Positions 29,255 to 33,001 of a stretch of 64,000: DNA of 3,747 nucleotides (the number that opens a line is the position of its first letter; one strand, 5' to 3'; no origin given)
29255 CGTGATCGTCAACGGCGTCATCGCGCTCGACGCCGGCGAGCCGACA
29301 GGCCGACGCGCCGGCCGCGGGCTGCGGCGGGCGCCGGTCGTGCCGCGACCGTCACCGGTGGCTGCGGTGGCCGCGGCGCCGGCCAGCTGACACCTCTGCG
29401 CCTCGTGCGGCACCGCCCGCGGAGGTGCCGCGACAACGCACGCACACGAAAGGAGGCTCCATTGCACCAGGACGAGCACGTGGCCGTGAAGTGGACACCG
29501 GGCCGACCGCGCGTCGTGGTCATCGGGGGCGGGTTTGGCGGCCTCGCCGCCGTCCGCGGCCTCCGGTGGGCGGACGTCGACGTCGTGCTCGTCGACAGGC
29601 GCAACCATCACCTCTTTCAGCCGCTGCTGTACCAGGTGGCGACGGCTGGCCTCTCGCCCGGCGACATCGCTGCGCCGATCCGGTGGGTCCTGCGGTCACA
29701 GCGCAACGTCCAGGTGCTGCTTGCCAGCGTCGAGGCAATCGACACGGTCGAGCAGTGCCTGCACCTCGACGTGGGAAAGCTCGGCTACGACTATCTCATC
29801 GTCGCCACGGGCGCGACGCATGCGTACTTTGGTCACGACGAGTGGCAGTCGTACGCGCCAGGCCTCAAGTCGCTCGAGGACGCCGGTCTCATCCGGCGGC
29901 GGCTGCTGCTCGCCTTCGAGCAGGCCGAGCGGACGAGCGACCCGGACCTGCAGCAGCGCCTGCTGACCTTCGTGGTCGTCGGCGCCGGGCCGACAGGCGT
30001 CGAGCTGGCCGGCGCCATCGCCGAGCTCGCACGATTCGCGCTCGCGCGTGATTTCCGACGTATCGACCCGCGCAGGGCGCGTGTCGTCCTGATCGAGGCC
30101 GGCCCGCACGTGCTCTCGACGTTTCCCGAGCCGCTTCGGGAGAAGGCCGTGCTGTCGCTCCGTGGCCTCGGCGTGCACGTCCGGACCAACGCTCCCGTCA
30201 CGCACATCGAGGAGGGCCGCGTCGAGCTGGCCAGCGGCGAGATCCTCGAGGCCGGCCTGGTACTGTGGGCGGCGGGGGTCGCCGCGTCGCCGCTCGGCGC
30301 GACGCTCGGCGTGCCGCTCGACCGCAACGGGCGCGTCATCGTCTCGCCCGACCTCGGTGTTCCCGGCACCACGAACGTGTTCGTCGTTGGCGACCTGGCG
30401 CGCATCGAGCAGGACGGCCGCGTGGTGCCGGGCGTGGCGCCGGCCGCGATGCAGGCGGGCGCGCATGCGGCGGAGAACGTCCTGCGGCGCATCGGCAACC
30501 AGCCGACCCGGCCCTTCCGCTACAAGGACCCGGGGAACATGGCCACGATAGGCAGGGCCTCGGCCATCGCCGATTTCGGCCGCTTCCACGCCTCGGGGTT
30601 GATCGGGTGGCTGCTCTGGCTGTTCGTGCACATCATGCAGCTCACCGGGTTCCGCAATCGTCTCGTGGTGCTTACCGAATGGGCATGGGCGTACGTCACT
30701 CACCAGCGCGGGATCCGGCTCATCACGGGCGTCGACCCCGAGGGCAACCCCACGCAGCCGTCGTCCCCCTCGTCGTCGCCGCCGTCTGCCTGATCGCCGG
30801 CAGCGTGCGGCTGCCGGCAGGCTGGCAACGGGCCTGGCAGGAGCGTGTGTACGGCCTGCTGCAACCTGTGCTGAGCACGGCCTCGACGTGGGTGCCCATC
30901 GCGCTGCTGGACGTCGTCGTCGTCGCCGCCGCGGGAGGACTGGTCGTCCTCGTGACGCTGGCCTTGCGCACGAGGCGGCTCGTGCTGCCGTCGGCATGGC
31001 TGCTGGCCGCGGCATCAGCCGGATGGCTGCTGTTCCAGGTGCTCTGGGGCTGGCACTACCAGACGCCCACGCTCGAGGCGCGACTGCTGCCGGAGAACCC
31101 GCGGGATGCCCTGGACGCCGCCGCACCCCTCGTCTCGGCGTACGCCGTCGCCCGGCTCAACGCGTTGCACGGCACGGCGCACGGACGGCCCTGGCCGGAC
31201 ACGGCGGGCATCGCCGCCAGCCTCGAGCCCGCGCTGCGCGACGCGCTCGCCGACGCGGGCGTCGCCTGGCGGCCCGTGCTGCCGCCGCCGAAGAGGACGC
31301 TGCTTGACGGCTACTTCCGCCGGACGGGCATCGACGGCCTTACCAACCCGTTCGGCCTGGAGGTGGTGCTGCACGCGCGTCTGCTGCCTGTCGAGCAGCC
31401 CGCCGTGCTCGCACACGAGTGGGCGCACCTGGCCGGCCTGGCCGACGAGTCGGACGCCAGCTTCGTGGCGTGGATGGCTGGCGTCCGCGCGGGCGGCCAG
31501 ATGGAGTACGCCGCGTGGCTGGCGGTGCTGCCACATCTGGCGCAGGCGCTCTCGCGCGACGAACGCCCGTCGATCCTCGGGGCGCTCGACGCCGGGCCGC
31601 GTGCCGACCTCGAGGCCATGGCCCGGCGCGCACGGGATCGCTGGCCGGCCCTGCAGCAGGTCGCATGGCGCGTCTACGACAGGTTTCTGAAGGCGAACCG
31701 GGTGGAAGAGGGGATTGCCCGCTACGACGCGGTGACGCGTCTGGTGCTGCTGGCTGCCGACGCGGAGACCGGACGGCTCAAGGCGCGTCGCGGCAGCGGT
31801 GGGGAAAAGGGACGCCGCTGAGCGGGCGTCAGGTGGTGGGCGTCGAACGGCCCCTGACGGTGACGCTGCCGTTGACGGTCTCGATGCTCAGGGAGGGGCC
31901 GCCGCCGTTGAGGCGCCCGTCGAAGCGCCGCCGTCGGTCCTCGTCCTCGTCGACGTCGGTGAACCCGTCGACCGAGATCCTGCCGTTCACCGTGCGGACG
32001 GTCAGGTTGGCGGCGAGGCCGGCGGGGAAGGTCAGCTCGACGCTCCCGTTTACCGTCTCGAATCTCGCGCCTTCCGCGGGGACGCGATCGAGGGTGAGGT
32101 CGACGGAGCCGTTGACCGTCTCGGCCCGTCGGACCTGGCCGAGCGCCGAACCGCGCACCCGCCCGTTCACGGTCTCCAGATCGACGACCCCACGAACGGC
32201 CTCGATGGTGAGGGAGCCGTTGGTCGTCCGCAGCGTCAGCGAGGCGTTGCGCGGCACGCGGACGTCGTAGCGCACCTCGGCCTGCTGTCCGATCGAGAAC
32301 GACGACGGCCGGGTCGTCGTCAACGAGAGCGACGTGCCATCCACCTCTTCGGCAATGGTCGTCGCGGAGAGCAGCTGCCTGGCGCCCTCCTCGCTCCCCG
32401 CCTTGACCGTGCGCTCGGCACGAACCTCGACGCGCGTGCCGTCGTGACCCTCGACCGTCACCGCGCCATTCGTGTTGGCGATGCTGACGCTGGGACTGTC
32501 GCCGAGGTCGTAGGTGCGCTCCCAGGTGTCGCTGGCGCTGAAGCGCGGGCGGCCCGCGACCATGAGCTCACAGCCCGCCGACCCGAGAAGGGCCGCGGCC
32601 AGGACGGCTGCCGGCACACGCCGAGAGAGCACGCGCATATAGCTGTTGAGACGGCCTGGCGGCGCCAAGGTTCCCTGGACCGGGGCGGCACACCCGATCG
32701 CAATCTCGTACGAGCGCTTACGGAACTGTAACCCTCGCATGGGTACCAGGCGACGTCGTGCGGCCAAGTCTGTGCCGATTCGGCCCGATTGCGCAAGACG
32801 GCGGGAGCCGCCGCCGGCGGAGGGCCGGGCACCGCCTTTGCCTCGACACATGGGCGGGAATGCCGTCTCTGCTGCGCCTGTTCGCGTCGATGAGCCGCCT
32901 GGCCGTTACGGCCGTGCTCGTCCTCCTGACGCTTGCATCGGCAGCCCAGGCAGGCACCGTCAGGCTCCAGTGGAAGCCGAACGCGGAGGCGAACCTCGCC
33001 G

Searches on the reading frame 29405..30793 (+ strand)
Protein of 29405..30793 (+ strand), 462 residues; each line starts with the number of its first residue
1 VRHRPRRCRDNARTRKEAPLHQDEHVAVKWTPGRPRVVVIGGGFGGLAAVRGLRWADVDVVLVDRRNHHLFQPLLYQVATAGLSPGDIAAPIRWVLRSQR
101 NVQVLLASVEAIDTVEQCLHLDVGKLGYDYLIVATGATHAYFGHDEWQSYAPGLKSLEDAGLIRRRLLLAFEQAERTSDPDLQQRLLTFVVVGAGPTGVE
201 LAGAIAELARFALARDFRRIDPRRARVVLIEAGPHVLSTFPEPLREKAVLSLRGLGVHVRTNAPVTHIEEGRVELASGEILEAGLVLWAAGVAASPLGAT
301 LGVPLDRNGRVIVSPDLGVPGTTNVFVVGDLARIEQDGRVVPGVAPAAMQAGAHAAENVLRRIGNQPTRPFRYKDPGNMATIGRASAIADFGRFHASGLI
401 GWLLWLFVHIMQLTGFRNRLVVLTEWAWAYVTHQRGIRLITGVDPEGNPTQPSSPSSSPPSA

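Call 3: search_protein_families(library=pfam, proteins=[window:29405-30793:+], max_evalue=0.01)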
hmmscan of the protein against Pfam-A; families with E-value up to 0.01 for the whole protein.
window:29405-30793:+ (462 aa): 6 families
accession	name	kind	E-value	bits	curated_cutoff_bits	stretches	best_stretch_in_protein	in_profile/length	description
PF07992.20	Pyr_redox_2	-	2.3e-48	165.5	26.1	1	36-352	2-291/291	Pyridine nucleotide-disulphide oxidoreductase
PF00070.33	Pyr_redox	-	4.8e-12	46.7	22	1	189-271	2-69/82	Pyridine nucleotide-disulphide oxidoreductase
PF22366.1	NDH2_C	-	1.4e-08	35.2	27.7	1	377-428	3-55/62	NDH2 C-terminal domain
PF13450.12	NAD_binding_8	-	4.3e-05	24.2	21.9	1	39-68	1-30/68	NAD(P)-binding Rossmann-like domain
PF01266.30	DAO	-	0.0014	18.6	27.9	1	252-341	159-266/353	FAD dependent oxidoreductase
PF01494.25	FAD_binding_3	-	0.0061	16.3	22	0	36-69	3-36/349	FAD binding domain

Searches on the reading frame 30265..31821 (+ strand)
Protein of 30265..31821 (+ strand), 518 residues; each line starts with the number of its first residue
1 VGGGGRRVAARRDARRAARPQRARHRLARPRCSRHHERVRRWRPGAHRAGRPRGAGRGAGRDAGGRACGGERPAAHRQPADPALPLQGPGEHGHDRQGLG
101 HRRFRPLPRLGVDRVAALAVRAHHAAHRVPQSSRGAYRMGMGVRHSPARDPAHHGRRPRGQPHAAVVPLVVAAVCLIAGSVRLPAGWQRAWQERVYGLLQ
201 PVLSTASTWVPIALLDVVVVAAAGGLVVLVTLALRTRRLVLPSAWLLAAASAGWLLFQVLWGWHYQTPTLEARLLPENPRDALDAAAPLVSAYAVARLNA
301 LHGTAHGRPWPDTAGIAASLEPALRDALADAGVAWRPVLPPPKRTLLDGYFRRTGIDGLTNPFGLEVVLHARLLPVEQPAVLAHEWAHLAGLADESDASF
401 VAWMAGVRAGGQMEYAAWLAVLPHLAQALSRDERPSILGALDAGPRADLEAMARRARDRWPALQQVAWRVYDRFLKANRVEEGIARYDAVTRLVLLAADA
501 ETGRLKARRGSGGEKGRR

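Call 3: search_protein_families(library=pfam, proteins=[window:30265-31821:+], max_evalue=0.01)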
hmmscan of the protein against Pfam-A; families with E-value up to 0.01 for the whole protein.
window:30265-31821:+ (518 aa): 1 family
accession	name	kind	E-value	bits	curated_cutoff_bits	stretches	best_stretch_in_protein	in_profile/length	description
PF12725.13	DUF3810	-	9.2e-41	140.6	28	1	193-495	3-311/311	Protein of unknown function (DUF3810)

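Call 4: search_protein_families(library=ncbifam, proteins=[window:30265-31821:+], max_evalue=0.01)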
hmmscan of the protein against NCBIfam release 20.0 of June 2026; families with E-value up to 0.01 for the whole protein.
window:30265-31821:+ (518 aa): 0 families

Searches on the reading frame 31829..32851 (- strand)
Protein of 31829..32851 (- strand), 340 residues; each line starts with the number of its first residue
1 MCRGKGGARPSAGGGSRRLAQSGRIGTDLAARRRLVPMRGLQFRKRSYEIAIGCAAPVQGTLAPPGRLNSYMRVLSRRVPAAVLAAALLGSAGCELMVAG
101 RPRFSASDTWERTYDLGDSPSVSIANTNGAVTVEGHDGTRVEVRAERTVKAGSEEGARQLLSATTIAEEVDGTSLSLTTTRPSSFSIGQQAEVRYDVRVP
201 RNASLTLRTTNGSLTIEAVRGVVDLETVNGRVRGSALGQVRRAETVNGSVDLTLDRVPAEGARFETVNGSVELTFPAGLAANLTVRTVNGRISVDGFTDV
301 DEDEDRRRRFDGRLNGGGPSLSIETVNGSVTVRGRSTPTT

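Call 3: search_protein_families(library=pfam, proteins=[window:31829-32851:-], max_evalue=0.01)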
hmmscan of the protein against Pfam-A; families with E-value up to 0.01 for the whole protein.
window:31829-32851:- (340 aa): 1 family
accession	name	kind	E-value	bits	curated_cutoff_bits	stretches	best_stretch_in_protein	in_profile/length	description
PF13349.12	DUF4097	-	4.4e-05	23.4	22.9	1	181-333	116-247/247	Toastrack DUF4097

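Call 4: search_protein_families(library=ncbifam, proteins=[window:31829-32851:-], max_evalue=0.01)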
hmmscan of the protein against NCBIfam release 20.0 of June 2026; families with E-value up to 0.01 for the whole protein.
window:31829-32851:- (340 aa): 2 families
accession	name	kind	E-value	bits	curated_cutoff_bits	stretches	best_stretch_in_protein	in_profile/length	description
NF038025.1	dapto_LiaX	exception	2.6e-07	29.7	350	1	208-308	380-480/512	daptomycin-sensing surface protein LiaX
NF049997.1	LiaG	equivalog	0.0099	15.1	285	0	208-332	164-286/286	LiaG family protein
